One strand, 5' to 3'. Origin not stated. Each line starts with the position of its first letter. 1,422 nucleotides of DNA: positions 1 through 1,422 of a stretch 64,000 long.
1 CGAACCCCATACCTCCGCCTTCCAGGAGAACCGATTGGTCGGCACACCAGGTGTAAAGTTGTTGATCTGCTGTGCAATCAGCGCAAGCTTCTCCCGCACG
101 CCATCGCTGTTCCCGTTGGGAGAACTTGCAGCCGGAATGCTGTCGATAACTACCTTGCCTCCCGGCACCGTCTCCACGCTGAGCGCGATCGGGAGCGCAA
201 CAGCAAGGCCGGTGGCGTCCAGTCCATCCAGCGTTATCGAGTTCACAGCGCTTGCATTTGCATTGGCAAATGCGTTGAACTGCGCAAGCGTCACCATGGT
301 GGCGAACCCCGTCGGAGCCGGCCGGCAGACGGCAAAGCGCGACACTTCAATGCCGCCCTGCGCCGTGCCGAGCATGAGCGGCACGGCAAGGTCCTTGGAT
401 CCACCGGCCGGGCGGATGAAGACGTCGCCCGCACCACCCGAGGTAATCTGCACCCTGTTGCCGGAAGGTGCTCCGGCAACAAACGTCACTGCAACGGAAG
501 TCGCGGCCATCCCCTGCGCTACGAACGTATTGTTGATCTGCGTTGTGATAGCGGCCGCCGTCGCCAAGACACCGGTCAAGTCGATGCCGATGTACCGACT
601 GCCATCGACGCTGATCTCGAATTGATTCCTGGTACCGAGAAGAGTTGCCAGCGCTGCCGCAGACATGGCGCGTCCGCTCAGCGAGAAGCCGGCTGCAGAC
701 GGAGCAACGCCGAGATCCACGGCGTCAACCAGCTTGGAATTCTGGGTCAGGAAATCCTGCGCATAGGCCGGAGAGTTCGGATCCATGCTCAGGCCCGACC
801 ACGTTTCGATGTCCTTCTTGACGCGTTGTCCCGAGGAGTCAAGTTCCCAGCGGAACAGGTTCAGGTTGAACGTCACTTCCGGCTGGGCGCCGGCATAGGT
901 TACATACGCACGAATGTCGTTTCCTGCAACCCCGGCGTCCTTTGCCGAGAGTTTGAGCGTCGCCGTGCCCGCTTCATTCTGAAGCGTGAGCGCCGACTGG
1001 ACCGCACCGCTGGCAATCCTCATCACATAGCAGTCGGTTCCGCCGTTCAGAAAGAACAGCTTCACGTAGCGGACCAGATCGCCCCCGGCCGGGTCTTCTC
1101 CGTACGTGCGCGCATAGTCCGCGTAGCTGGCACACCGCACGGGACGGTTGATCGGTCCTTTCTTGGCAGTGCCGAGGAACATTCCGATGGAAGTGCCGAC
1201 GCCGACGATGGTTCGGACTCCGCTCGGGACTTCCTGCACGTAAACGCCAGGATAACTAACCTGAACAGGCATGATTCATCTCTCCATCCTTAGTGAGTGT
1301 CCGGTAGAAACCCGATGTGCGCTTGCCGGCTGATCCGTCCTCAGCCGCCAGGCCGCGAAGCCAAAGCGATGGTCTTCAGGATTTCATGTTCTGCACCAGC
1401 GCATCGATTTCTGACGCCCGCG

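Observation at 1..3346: Window edge carries the start of a contractile-tail sheath gene preceded by a sigma-54 activator: possible eCIS or prophage tail module extending leftward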

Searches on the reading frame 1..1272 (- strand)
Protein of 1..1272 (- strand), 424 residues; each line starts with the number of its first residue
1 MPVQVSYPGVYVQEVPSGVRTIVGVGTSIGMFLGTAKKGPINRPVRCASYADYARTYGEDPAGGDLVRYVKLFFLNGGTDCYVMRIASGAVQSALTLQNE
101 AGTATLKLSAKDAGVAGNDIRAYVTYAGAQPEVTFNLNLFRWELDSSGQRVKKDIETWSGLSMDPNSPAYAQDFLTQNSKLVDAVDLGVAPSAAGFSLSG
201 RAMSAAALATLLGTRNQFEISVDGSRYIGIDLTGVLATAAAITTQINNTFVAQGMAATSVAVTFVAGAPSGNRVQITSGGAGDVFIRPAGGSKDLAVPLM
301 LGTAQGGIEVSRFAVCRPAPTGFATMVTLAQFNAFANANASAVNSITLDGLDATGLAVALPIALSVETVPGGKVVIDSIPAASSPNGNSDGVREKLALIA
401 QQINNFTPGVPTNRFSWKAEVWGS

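Call 5: search_protein_families(library=pfam, proteins=[window:1-1272:-], max_evalue=0.01)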
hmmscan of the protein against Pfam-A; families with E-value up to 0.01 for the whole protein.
window:1-1272:- (424 aa): 0 families

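Call 6: search_protein_families(library=ncbifam, proteins=[window:1-1272:-], max_evalue=0.01)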
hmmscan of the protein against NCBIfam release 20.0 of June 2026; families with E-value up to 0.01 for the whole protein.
window:1-1272:- (424 aa): 0 families

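Call 7: search_protein_families(library=phrogs, proteins=[window:1-1272:-], max_evalue=1)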
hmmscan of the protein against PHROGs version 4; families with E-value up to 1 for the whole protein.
window:1-1272:- (424 aa): 6 families
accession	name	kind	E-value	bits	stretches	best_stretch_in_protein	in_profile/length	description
phrog_23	-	tail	1.5e-15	57.9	1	9-263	26-221/496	tail sheath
phrog_279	-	tail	2.6e-10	40.7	1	7-247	14-170/489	tail sheath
phrog_15814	-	unknown function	5.2e-08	32.4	1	11-89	11-89/738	-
phrog_20240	-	unknown function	0.00071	20.1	1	9-86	8-84/272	-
phrog_16991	-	tail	0.00089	18.8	1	31-120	37-132/777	tail sheath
phrog_11242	-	unknown function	0.0051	17.9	1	9-96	8-97/128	-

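Call 8: search_protein_families(library=pfam, proteins=[window:1-1272:-], max_evalue=10)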
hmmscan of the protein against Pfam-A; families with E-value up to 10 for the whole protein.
window:1-1272:- (424 aa): 0 families

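Call 9: find_homologous_proteins(query=window:1-1272:-)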
Query window:1-1272:- (424 aa): 260 proteins with E <= 0.001 among 8000 candidates; the best 120 are listed.
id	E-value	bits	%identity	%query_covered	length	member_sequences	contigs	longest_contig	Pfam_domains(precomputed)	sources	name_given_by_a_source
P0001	4.0e-196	670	74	99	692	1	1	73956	PF04984.20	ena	-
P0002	7.5e-181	620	73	93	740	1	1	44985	PF04984.20,PF17482.8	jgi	jgi:hypothetical protein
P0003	3.1e-176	605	70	93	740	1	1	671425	PF04984.20,PF17482.8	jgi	jgi:hypothetical protein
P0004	4.3e-174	597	73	91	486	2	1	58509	-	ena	-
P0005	3.9e-151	522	81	48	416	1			-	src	-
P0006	2.5e-118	414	73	63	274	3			-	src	-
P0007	1.4e-117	411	63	79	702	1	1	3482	PF04984.20,PF17482.8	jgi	-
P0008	6.4e-113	396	50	100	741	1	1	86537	PF04984.20,PF17482.8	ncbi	-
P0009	3.7e-111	390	50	96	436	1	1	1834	-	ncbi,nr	ncbi:hypothetical protein EG832_08945, partial [bacterium]|nr:hypothetical protein [bacterium]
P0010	6.2e-111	390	69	59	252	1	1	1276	-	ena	-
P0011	3.4e-109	384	73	57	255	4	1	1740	-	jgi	-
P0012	9.7e-108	379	51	93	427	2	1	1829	-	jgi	-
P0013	1.2e-105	372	47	100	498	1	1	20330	-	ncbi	-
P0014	4.0e-100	354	75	51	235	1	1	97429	-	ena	-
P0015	2.9e-98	348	48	100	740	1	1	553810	PF04984.20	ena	-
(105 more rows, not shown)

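Call 11: find_encoding_contigs(protein=P0001, flank=10000, max_places=3)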
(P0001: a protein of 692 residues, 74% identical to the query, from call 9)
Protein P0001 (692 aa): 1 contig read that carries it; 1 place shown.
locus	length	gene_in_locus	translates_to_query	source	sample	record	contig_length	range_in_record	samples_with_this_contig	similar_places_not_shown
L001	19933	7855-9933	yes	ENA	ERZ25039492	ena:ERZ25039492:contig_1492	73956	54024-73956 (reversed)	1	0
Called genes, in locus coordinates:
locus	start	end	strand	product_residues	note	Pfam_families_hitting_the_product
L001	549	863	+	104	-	PF01381:HTH_3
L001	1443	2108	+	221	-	-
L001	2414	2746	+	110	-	PF05973:Gp49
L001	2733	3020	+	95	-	PF13560:HTH_31 (weak), PF13744:HTH_37 (faint), PF01381:HTH_3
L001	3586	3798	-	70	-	-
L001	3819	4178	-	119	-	-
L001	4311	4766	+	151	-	PF00782:DSPc, PF22784:PTP-SAK (faint)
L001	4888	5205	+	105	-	PF01149:Fapy_DNA_glyco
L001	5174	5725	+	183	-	PF06831:H2TH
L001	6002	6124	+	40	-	-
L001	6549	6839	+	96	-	PF00196:GerE, PF08281:Sigma70_r4_2 (weak)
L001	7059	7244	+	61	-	-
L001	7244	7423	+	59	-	-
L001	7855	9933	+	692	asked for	PF04984:Phage_sheath_1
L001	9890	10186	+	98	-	PF17482:Phage_sheath_1C (weak)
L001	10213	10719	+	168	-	PF06841:Phage_T4_gp19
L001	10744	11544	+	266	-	PF12322:T4_baseplate (weak)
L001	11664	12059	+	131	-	-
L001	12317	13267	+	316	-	PF14065:Pvc16_N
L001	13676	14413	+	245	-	PF22977:WHD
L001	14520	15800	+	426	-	PF00004:AAA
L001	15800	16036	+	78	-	-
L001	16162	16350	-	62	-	-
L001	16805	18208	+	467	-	PF13699:eCIS_core (faint)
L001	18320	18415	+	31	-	-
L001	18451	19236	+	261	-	-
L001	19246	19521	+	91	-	-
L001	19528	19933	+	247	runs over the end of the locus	PF05954:Phage_GPD (weak)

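Call 12: find_encoding_contigs(protein=P0003, flank=10000, max_places=3)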
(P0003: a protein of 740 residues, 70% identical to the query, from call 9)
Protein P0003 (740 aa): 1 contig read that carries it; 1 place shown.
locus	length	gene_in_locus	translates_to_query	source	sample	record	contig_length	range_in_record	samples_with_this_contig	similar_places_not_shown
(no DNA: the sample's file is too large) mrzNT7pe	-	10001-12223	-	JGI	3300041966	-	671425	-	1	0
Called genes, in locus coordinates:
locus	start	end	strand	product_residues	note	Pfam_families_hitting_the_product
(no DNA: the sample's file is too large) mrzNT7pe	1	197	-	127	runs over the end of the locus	PF00903:Glyoxalase, PF12681:Glyoxalase_2 (weak), PF18029:Glyoxalase_6 (weak)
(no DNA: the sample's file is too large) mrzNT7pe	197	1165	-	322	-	-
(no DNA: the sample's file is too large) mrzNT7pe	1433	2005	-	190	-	PF13238:AAA_18 (weak)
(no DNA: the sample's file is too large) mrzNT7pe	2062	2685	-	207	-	-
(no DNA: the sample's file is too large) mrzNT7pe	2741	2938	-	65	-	-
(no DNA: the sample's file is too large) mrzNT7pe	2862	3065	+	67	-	-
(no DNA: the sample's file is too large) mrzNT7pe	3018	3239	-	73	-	-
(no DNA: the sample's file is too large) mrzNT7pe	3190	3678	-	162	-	-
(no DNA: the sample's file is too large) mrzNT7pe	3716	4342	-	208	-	PF00313:CSD, PF06961:DUF1294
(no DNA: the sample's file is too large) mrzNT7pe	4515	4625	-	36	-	-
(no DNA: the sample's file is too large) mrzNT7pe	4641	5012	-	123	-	-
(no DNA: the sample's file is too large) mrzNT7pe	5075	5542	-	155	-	PF11008:DUF2846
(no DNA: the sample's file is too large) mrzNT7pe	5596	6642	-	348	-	-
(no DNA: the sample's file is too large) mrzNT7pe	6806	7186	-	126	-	-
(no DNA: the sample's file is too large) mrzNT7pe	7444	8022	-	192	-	PF24521:Ank_KRIT1, PF12796:Ank_2, PF13606:Ank_3 (faint), PF12796:Ank_2, PF13637:Ank_4, PF13857:Ank_5 (weak), PF00023:Ank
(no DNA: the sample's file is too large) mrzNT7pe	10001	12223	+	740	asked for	PF04984:Phage_sheath_1, PF17482:Phage_sheath_1C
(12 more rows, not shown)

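Call 14: find_encoding_contigs(protein=P0002, flank=10000, max_places=3)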
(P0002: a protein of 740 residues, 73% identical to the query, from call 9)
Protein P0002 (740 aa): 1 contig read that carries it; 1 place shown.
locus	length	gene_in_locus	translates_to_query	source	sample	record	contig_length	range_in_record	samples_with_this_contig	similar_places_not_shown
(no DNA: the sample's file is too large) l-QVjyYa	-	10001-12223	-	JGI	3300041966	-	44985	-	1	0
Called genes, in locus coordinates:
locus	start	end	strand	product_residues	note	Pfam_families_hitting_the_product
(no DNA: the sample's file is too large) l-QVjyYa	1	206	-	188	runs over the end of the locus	PF13238:AAA_18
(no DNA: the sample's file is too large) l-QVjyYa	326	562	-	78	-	-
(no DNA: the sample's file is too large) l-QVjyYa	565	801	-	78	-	-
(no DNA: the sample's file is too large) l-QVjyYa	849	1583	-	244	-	-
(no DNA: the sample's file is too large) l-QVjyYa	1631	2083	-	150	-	-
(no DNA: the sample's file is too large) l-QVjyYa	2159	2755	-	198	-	PF18475:PIN7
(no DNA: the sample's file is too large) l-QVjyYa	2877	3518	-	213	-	-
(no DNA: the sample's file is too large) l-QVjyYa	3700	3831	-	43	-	-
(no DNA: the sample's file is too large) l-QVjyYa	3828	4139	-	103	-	-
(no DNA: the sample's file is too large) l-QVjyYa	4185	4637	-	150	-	-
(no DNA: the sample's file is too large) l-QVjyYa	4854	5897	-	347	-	-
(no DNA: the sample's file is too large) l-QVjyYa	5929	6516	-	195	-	PF21955:CarG-like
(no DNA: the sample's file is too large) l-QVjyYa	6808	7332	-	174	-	PF14317:YcxB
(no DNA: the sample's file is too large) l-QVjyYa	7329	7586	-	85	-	PF15919:HicB_lk_antitox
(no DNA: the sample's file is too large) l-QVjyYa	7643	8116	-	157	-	PF06271:RDD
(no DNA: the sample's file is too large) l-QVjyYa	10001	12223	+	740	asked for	PF04984:Phage_sheath_1, PF17482:Phage_sheath_1C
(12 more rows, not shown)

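Call 15: find_related_loci(query=window:1-1272:-, collection=genome_contigs, flank=10000)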
Query window:1-1272:- (424 aa) in genome_contigs; peptide patterns used: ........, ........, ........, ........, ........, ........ (x = any residue, [..] = any of these).
87 stretches matched a pattern; 25 encode a relative of the query (tblastn E <= 1e-3); 25 distinct loci.
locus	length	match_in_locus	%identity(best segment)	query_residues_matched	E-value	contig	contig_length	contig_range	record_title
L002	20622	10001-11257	80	5-424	0e+0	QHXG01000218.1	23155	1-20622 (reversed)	MAG: Acidobacteria bacterium isolate gp4 AA26 14_1009_16_30cm_scaffold_8450_curated, whole genome shotgun sequence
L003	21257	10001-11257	74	5-424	0e+0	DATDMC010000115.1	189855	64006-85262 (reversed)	MAG TPA_asm: Pyrinomonadaceae bacterium isolate SMAG_U400 k141_274697, whole genome shotgun sequence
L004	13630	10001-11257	75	5-424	0e+0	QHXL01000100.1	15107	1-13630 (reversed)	MAG: Acidobacteria bacterium isolate gp4 AA21 14_0903_02_30cm_scaffold_6432_curated, whole genome shotgun sequence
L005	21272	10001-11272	76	5-424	0e+0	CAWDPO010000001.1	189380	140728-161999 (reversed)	MAG: uncultured delta proteobacterium isolate MFD04850.bin.2.104 genome assembly, contig: contig_105106, whole genome sh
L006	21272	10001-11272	68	5-424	0e+0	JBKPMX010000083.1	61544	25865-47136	MAG: Acidobacteriota bacterium isolate GS_HAYS_MAG_00055 GS_HAYS_000000106723, whole genome shotgun sequence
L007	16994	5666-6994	53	1-424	1e-132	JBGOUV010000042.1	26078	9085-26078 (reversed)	MAG: Terriglobia bacterium isolate OBJ_0618_7090110_130 k141_11172688_length_26078_cov_15.0542, whole genome shotgun seq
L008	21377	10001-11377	53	1-423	3e-131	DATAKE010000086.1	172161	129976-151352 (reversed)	MAG TPA_asm: Opitutaceae bacterium isolate SMAG_U6930 k141_7636, whole genome shotgun sequence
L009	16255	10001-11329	48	1-421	4e-115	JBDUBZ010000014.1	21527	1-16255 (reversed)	MAG: Terriglobia bacterium isolate cluster4_bin.35 NODE_4259_length_21527_cov_5.142651, whole genome shotgun sequence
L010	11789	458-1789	44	1-424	9e-105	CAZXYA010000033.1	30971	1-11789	MAG TPA_asm: uncultured Saprospiraceae bacterium isolate SRP065251_co1_7 genome assembly, contig: NODE_901_length_30971_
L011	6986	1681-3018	44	1-424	4e-99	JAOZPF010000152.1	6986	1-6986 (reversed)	MAG: Anaerolineae bacterium isolate GMC4.metabat2.178_sub GMC4_18943_length_6986_cov_5.976482, whole genome shotgun sequ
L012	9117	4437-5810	44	1-423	1e-98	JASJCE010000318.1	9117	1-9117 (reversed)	MAG: Desulfobacterales bacterium isolate MO_140.B15 MO_140.c_4579, whole genome shotgun sequence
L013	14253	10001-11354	49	3-423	1e-94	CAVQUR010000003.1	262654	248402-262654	MAG: uncultured Gammaproteobacteria bacterium isolate MFD09964.bin.3.18 genome assembly, contig: contig_10734, whole gen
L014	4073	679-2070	43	1-424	6e-91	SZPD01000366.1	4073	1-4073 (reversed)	Anaerolineae bacterium CFX9 ZYPT4scaffold_7232, whole genome shotgun sequence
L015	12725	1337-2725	52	1-423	2e-132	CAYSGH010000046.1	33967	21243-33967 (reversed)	MAG TPA_asm: uncultured Akkermansia sp. isolate SRP319275_co3_152 genome assembly, contig: NODE_1525_length_33967_cov_30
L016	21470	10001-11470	38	1-424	7e-87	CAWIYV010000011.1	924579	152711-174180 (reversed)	MAG: Nitrospirota bacterium isolate MFD05942.bin.1.431 genome assembly, contig: contig_39940, whole genome shotgun seque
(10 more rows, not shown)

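Call 52: search_protein_families(library=pfam, proteins=[L002:7875-9341:+, L002:9509-9856:+, L002:9986-12283:+, L002:12312-12815:+, L002:12830-13609:+, L002:13628-14506:+, L002:14436-15827:+, L002:15812-18010:+, L002:18010-18246:+, L002:18230-20218:+], max_evalue=0.001)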
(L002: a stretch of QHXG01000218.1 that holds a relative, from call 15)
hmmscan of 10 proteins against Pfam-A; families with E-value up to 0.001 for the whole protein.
L002:7875-9341:+ (489 aa): 5 families
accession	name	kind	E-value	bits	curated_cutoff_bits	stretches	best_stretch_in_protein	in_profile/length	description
PF00158.32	Sigma54_activat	-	1.6e-60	204.1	20.2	1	166-332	1-167/168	Sigma-54 interaction domain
PF25601.1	AAA_lid_14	-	3.2e-21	75.4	27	1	338-415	1-78/87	AAA+ ATPase lid domain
PF14532.12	Sigma54_activ_2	-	1.2e-18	68.1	25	1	167-337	1-138/138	Sigma-54 interaction domain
PF07728.20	AAA_5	-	5.2e-07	30.2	22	1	189-308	1-123/139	AAA domain (dynein-related subfamily)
PF00004.35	AAA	-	1.5e-06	29.1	21.2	1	190-315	1-115/131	ATPase family associated with various cellular activities (AAA)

L002:9509-9856:+ (116 aa): 0 families

L002:9986-12283:+ (766 aa): 2 families
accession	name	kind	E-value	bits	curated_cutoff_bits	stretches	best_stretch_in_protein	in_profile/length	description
PF04984.19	Phage_sheath_1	-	1.9e-09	38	31.4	1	489-647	14-168/168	Phage tail sheath protein subtilisin-like domain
PF17482.7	Phage_sheath_1C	-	1.9e-08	34.7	26.9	1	656-755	5-99/104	Phage tail sheath C-terminal domain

L002:12312-12815:+ (168 aa): 1 family
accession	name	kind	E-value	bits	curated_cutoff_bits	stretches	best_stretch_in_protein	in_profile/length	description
PF06841.18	Phage_T4_gp19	-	4.6e-40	137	28.2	1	18-157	2-134/134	T4-like virus tail tube protein gp19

L002:12830-13609:+ (260 aa): 1 family
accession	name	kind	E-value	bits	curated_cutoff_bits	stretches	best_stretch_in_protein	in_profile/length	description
PF12322.14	T4_baseplate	-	8.8e-09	35.8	24.5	1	17-157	16-143/219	T4 bacteriophage base plate protein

L002:13628-14506:+ (293 aa): 0 families

L002:14436-15827:+ (464 aa): 1 family
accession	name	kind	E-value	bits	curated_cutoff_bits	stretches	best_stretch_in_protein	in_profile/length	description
PF14065.11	Pvc16_N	-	1e-19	71.4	27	1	35-225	2-179/180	Pvc16 N-terminal domain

L002:15812-18010:+ (733 aa): 3 families
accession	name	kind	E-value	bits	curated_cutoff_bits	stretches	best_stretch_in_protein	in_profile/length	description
PF00004.35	AAA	-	2e-25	90.2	21.2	1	510-635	2-130/131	ATPase family associated with various cellular activities (AAA)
PF22977.2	WHD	-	8.9e-11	42.3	27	1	88-242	55-215/221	Winged helix domain, variant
PF13401.12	AAA_22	-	6.8e-05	23.6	27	0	508-551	7-47/130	AAA domain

L002:18010-18246:+ (79 aa): 0 families

L002:18230-20218:+ (663 aa): 2 families
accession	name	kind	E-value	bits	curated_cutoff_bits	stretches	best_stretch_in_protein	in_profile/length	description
PF13699.11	eCIS_core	-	4.4e-32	110.5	22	1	153-230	1-78/79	eCIS core domain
PF00691.25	OmpA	-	2.2e-13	50.8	27.2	1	284-375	1-93/98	OmpA family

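Call 78: search_solved_structures(query=window:1-1272:-, max_evalue=0.01)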
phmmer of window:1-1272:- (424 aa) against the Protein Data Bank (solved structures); distinct sequences matched with E-value up to 0.01: 5.
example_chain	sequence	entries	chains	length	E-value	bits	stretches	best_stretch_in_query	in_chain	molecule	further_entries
9ezm_A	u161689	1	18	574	1.4e-18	70.6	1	6-183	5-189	Phage tail sheath protein FI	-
8bky_A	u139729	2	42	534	1.3e-15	60.8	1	7-95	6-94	Phage tail sheath protein | Phage tail sheath family protein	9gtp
8bl4_V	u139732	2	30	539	6.1e-13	52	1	7-95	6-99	Phage tail sheath family protein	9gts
6rao_C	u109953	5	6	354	0.00013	24.5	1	1-131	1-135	Afp2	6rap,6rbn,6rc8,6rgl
6j0b_A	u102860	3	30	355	0.00049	22.6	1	4-88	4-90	Pvc2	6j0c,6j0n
